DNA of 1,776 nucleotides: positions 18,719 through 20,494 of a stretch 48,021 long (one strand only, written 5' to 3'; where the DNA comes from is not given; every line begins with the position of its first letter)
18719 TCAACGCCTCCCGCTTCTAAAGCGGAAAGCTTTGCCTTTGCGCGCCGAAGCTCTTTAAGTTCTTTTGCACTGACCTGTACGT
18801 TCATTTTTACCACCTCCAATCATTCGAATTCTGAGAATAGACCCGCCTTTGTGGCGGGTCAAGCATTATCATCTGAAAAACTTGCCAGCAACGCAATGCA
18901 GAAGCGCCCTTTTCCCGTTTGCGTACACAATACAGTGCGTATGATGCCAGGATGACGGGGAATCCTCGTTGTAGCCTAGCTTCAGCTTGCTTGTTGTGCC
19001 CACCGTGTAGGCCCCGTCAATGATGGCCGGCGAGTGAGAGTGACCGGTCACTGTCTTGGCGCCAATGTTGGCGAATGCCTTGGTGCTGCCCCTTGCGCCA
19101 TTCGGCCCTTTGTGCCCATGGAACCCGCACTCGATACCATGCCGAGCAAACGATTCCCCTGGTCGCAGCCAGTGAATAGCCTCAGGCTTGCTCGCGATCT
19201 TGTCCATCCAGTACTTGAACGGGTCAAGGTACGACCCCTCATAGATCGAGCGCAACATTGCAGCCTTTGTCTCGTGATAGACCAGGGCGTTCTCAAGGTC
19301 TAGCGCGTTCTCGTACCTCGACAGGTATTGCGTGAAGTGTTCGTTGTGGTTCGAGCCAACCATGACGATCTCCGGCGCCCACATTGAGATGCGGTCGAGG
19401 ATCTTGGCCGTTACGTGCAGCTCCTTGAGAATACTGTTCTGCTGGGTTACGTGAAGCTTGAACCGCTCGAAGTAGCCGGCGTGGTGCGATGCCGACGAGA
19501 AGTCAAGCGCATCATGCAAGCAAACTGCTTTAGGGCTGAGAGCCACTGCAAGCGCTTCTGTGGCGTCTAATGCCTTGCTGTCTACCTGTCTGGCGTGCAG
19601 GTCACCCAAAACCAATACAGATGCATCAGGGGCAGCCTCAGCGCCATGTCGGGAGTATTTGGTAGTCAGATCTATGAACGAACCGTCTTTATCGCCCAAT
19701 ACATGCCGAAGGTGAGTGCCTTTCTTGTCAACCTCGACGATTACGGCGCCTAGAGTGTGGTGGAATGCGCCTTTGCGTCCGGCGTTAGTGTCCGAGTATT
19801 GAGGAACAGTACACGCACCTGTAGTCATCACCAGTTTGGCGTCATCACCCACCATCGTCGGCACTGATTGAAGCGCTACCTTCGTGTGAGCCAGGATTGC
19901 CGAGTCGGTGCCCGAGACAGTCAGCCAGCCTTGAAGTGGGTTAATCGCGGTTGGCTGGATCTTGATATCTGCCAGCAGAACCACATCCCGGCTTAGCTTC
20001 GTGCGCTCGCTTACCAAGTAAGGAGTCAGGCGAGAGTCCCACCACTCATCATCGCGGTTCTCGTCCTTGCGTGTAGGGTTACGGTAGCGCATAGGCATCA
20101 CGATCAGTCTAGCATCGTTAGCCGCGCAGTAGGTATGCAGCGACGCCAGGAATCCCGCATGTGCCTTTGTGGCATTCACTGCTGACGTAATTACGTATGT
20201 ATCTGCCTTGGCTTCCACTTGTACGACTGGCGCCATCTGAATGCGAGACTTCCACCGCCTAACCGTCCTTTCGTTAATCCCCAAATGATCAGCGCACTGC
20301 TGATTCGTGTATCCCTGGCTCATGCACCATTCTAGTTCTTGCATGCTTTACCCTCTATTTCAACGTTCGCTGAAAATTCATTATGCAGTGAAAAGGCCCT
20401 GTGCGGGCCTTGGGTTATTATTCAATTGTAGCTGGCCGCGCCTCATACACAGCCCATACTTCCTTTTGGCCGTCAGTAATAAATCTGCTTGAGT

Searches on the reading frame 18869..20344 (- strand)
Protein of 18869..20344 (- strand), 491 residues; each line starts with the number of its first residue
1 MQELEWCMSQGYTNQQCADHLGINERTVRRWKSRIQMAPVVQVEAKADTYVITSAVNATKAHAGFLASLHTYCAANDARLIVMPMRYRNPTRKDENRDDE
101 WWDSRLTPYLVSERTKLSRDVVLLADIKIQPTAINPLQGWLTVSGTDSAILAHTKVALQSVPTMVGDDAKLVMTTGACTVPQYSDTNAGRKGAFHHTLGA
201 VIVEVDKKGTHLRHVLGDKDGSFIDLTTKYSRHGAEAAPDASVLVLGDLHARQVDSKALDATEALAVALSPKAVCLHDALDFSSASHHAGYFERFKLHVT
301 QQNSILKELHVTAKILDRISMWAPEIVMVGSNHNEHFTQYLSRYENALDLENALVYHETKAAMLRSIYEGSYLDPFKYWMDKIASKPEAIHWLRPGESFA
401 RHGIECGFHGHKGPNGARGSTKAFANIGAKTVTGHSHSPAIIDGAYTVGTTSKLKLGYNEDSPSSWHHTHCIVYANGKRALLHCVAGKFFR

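Call 25: search_protein_families(library=phrogs, proteins=[window:18869-20344:-], max_evalue=0.00001)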
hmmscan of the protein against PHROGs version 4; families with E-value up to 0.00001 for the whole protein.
window:18869-20344:- (491 aa): 2 families
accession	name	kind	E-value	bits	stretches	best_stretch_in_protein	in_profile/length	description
phrog_1745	-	other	2.4e-143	479.7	1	41-491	80-541/542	DNA transfer protein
phrog_221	-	other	8e-08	32.9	1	237-449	108-299/367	metallo-phosphoesterase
